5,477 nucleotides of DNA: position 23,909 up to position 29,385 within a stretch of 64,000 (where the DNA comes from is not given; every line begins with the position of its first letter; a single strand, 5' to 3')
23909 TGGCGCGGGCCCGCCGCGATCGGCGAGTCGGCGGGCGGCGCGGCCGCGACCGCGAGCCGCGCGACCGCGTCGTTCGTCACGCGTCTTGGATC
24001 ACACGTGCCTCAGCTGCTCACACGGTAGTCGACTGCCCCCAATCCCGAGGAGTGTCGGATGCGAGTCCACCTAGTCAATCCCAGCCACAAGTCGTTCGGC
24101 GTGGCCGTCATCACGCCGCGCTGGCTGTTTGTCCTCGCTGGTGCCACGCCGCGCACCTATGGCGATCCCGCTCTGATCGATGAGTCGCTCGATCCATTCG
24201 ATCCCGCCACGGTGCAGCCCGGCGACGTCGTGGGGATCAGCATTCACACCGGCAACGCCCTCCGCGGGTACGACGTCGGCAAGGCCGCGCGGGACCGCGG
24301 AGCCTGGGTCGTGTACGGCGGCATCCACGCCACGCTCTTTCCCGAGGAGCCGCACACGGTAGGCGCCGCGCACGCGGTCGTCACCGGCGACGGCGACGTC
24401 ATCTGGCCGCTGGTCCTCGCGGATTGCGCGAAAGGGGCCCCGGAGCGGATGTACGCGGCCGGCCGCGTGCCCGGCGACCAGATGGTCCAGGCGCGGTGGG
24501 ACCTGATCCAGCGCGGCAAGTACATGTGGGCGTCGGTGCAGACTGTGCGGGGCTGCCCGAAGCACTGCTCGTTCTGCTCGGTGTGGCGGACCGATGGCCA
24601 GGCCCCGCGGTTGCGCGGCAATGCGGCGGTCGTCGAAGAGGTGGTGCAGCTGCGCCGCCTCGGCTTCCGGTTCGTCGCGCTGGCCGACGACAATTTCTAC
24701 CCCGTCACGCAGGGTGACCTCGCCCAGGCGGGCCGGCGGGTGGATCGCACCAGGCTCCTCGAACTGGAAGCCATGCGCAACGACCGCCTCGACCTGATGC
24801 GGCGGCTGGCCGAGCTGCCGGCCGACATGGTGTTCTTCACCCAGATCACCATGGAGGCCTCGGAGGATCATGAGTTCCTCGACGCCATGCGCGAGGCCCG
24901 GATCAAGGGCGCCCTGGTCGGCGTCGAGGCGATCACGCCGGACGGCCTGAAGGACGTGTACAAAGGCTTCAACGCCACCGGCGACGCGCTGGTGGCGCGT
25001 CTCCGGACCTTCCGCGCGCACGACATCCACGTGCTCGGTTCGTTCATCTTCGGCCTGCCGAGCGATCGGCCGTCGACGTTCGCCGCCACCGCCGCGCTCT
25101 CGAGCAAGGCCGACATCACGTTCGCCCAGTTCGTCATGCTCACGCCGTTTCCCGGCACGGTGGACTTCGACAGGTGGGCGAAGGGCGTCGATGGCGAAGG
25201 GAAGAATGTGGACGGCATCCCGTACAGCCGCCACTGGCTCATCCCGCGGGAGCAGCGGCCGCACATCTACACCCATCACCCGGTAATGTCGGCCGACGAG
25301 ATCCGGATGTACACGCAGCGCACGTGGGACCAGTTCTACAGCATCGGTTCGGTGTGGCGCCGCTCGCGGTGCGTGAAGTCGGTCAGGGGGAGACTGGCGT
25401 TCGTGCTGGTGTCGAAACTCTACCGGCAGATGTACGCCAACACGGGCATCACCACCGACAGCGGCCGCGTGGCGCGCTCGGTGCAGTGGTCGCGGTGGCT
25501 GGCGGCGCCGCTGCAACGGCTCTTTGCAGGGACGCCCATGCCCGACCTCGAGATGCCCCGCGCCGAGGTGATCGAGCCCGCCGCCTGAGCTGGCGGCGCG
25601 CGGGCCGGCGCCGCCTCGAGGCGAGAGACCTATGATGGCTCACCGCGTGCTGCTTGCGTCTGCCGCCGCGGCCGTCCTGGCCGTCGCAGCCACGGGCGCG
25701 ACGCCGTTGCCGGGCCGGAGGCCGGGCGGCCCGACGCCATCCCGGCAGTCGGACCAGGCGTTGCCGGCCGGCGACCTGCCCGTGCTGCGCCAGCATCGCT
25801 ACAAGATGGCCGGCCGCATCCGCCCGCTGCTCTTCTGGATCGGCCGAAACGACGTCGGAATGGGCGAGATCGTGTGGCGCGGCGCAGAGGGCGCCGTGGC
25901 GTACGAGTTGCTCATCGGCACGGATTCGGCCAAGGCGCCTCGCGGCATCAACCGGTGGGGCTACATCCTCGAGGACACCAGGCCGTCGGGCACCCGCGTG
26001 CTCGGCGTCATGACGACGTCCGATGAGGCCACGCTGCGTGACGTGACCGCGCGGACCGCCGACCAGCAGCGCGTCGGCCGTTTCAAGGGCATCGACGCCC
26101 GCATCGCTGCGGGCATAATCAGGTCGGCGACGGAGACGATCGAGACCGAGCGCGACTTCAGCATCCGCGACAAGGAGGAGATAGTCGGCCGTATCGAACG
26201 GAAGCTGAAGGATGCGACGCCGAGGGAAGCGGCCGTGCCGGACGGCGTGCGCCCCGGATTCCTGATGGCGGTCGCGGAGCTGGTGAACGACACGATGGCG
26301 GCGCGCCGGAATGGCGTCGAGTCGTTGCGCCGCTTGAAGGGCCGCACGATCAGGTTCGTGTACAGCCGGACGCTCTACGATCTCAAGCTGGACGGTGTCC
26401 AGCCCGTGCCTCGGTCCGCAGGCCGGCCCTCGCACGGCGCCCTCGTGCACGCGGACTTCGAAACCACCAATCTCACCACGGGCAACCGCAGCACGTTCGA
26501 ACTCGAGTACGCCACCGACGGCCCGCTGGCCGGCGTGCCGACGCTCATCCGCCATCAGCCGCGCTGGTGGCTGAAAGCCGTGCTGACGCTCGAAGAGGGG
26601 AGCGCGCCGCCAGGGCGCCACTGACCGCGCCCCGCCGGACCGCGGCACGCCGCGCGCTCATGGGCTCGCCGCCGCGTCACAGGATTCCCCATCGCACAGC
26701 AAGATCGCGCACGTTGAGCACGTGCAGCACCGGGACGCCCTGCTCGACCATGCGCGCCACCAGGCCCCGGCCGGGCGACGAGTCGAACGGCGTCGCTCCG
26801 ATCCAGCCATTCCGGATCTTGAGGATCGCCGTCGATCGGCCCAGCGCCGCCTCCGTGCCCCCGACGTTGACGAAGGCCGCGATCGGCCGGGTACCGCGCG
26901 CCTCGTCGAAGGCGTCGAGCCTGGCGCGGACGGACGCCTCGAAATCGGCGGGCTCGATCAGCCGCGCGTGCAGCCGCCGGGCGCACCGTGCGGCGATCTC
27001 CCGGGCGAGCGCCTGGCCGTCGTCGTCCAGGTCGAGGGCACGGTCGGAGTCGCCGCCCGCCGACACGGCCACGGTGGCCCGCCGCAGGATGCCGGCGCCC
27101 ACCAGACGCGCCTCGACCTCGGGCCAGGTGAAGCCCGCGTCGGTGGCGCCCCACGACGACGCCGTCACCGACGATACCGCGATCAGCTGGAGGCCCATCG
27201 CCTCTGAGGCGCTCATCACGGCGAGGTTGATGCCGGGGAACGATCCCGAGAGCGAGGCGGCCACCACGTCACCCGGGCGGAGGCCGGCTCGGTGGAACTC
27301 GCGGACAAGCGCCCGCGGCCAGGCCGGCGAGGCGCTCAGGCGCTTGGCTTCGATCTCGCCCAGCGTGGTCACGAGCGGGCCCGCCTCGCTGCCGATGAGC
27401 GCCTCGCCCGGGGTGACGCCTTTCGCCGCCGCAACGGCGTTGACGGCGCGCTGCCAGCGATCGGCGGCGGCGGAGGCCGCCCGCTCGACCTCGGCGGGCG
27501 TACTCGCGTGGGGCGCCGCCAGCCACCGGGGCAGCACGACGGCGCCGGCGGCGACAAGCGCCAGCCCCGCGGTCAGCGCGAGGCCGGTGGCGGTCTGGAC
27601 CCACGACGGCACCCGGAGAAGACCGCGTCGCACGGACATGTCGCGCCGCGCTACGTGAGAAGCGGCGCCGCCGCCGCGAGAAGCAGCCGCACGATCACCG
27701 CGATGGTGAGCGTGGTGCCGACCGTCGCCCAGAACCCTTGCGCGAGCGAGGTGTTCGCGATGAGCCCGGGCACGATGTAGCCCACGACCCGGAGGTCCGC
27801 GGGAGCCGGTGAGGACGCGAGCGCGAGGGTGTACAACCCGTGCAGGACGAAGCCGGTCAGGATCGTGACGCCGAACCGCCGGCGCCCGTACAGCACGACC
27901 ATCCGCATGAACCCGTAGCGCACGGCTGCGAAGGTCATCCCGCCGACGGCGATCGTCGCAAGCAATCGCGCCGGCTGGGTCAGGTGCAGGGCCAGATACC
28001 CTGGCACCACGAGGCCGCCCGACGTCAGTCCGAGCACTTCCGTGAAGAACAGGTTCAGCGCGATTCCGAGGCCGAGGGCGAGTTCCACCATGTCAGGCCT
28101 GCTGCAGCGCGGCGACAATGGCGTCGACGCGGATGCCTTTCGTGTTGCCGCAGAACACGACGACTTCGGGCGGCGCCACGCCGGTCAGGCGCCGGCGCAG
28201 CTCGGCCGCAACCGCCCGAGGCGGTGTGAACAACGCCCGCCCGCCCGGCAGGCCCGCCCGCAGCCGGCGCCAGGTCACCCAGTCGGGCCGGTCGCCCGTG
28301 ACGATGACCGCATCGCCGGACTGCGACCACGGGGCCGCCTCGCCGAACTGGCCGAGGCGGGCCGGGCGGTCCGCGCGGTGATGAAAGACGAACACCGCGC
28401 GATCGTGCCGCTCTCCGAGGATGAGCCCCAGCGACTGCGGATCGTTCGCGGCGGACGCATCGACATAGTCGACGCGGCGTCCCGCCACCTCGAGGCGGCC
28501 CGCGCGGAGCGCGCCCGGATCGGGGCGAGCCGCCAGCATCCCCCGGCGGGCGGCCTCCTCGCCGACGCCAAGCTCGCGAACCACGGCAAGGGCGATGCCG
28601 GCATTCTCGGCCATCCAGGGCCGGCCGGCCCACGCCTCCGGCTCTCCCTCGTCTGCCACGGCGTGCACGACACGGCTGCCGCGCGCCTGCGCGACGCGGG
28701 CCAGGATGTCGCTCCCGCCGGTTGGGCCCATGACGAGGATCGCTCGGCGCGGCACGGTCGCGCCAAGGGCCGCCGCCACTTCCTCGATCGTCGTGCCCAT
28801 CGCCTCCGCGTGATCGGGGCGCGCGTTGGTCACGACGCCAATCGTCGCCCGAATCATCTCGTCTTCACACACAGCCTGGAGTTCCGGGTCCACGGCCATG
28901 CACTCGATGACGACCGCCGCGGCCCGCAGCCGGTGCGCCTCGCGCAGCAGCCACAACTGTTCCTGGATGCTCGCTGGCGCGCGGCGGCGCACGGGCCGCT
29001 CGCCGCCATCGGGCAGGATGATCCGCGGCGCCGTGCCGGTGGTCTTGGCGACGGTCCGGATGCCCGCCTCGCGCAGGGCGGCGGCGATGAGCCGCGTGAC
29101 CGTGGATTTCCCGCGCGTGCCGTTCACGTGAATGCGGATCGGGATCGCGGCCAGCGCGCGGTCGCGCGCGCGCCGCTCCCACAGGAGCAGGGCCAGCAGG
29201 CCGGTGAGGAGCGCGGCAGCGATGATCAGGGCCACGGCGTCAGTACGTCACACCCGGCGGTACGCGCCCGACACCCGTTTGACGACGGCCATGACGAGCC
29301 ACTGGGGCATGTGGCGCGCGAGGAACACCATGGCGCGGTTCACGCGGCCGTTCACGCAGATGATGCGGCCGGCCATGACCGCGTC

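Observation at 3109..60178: Family of intergenic elements built from tandem heptamers that share the phase A-G-N-N-G-C-N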

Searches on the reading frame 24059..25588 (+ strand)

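Call 58: search_protein_families(library=pfam, proteins=[window:24059-25588:+], max_evalue=0.00001)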
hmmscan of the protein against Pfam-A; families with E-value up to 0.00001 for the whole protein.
window:24059-25588:+ (509 aa): 1 family
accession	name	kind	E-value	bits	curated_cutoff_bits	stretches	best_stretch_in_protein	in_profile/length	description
PF04055.27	Radical_SAM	-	1.6e-11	45.1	29.5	1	161-345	2-163/166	Radical SAM superfamily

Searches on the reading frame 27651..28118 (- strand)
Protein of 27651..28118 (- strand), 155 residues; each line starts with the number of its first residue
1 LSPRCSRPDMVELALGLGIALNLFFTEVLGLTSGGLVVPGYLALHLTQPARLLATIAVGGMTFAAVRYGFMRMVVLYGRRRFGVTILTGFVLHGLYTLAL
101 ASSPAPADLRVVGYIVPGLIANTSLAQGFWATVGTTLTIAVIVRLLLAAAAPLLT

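Call 58: search_protein_families(library=pfam, proteins=[window:27651-28118:-], max_evalue=0.00001)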
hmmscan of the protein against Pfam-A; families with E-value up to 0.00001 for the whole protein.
window:27651-28118:- (155 aa): 1 family
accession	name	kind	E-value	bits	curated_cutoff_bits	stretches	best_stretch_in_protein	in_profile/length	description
PF14102.11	Caps_synth_CapC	-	1.9e-29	102.9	27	1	17-133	1-119/119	Capsule biosynthesis CapC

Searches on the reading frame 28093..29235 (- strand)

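Call 58: search_protein_families(library=pfam, proteins=[window:28093-29235:-], max_evalue=0.00001)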
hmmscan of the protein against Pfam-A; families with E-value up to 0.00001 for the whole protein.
window:28093-29235:- (380 aa): 1 family
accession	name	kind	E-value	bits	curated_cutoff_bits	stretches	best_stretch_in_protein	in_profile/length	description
PF08245.18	Mur_ligase_M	-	2.3e-09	37.9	24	1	37-156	1-105/200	Mur ligase middle domain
